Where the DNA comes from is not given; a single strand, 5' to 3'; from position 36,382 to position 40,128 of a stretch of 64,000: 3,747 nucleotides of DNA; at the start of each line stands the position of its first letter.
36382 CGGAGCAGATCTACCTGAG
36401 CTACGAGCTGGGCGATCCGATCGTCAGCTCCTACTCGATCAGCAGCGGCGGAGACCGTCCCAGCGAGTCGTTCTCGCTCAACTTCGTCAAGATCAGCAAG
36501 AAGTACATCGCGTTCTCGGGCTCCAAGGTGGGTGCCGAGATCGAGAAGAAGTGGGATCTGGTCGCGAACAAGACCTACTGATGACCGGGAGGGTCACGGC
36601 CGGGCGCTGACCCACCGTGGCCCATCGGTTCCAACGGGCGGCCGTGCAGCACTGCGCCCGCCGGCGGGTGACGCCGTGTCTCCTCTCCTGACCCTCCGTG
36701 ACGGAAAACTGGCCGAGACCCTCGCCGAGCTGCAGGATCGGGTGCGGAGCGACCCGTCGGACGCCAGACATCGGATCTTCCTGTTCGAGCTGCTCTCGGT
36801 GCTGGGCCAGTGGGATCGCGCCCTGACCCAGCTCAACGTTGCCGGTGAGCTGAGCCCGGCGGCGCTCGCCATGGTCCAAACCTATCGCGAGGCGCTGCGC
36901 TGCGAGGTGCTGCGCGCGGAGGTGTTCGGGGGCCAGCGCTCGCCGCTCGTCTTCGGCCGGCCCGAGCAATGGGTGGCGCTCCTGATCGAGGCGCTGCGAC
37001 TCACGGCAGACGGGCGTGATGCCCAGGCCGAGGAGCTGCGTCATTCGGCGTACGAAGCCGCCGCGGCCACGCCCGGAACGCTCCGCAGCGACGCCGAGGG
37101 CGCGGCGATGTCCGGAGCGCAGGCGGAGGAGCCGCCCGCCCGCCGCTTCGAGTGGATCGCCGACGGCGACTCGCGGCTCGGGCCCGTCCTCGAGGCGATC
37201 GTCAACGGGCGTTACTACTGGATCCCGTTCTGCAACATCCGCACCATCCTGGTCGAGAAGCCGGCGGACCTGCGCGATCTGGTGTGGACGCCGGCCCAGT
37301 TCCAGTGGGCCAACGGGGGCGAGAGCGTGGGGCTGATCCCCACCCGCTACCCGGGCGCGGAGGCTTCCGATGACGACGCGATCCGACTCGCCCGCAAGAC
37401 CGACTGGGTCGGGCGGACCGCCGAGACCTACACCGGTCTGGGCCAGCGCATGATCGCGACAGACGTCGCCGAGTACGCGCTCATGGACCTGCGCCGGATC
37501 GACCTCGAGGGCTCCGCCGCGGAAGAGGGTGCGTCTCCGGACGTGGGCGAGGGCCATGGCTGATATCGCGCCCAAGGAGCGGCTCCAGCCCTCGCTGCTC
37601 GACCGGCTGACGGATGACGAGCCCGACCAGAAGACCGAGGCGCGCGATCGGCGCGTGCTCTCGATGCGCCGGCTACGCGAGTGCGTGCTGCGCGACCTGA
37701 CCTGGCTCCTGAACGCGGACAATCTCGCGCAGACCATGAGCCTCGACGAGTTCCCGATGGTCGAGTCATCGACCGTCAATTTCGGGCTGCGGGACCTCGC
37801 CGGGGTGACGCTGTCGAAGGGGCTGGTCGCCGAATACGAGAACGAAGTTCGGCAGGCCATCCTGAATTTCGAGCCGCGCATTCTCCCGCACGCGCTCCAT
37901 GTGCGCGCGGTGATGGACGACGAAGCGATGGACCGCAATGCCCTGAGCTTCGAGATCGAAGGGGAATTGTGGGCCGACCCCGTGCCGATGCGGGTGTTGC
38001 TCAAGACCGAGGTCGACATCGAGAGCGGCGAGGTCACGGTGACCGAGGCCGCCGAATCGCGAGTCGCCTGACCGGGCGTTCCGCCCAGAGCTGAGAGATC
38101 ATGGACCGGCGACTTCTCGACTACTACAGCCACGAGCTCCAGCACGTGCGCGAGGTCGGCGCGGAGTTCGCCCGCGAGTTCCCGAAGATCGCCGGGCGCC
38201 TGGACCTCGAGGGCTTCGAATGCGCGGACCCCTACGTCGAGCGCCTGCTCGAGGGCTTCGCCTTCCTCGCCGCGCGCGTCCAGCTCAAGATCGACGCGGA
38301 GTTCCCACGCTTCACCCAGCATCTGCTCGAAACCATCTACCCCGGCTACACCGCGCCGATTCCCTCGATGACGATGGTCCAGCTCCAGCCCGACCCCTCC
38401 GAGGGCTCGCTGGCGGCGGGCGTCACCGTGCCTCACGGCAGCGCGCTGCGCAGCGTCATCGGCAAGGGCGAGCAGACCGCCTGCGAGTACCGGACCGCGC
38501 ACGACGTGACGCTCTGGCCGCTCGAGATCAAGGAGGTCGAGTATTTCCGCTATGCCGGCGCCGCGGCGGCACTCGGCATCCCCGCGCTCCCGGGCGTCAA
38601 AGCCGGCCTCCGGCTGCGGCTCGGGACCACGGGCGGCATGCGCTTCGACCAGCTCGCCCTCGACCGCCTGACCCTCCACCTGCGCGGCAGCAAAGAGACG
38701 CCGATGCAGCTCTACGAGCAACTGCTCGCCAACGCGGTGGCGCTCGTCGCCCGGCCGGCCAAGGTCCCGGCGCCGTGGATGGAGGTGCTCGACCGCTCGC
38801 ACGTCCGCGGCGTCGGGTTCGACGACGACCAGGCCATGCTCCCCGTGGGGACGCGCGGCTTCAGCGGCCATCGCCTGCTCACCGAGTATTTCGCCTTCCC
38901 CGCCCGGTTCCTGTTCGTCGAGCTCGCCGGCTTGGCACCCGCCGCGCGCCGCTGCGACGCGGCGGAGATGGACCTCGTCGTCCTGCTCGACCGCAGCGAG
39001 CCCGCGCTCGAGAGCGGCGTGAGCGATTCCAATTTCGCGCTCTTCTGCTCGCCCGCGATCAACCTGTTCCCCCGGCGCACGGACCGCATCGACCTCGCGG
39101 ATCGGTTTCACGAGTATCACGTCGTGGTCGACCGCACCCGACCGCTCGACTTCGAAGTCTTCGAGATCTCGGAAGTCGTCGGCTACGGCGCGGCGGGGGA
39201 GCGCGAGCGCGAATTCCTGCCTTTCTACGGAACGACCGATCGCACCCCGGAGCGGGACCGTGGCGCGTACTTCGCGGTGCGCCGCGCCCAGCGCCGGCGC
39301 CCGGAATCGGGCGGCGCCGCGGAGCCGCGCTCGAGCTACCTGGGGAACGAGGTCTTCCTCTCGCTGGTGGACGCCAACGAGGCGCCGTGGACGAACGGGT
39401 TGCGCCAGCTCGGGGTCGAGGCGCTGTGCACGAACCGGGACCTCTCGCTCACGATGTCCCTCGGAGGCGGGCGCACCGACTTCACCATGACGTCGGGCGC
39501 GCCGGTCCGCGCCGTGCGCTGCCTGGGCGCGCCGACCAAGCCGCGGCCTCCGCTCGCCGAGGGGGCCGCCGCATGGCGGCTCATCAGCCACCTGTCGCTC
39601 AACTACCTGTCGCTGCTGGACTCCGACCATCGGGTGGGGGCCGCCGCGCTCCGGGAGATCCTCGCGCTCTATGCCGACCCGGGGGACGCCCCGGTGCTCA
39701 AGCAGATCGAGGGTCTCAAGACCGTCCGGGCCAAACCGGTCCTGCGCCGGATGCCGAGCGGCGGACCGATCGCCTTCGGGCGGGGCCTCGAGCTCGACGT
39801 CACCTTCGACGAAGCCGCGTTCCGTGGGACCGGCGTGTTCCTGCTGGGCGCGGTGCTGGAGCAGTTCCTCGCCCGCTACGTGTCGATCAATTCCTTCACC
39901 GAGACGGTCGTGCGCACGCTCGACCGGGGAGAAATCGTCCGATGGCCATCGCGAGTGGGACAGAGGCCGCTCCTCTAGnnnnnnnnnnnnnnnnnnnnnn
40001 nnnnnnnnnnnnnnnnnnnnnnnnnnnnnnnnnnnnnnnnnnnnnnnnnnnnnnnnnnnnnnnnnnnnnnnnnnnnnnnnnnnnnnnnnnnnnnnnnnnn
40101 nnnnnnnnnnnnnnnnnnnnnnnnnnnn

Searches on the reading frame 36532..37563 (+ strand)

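Call 7: search_protein_families(library=pfam, proteins=[window:36532-37563:+], max_evalue=0.01)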
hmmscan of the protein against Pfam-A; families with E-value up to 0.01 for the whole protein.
window:36532-37563:+ (343 aa): 1 family
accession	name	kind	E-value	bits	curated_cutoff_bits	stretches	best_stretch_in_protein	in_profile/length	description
PF07024.18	ImpE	-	2e-46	157.4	25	1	205-323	3-121/122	ImpE protein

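Call 22: search_protein_families(library=ncbifam, proteins=[window:36532-37563:+], max_evalue=0.001)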
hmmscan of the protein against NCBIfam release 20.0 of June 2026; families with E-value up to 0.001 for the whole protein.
window:36532-37563:+ (343 aa): 0 families

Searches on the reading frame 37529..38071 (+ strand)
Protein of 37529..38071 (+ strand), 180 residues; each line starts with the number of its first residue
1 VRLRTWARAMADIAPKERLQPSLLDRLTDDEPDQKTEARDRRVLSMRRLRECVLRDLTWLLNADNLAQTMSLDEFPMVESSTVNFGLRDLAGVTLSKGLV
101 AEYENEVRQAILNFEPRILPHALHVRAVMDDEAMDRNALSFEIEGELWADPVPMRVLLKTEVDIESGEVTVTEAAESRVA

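Call 7: search_protein_families(library=pfam, proteins=[window:37529-38071:+], max_evalue=0.01)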
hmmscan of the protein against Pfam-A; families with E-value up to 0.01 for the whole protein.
window:37529-38071:+ (180 aa): 1 family
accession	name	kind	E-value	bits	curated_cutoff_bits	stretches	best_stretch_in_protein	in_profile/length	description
PF04965.19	GPW_gp25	-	9.7e-20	70.6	27.2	1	48-151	2-95/96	Baseplate wedge protein gp25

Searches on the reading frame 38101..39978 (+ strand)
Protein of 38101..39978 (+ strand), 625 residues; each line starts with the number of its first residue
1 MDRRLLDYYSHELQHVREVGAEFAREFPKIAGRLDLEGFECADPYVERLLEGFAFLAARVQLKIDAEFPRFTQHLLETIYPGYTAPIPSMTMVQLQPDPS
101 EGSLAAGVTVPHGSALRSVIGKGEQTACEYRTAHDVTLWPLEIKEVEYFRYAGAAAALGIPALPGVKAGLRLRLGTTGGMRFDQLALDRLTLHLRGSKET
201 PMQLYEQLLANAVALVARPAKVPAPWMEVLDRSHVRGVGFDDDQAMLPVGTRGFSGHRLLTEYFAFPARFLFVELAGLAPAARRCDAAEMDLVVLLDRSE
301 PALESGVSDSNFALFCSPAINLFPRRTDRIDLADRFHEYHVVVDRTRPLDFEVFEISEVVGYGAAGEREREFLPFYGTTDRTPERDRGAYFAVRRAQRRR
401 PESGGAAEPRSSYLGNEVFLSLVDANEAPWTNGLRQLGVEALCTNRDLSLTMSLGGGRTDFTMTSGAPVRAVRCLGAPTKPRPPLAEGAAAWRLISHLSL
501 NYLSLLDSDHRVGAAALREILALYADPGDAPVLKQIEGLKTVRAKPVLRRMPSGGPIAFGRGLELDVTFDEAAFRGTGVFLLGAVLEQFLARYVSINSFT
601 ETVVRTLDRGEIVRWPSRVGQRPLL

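Call 7: search_protein_families(library=pfam, proteins=[window:38101-39978:+], max_evalue=0.01)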
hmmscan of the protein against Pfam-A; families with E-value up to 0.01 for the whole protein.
window:38101-39978:+ (625 aa): 1 family
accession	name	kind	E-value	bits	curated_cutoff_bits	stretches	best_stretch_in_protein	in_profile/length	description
PF05947.17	T6SS_TssF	-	3.4e-236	786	25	1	1-622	1-608/608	Type VI secretion system, TssF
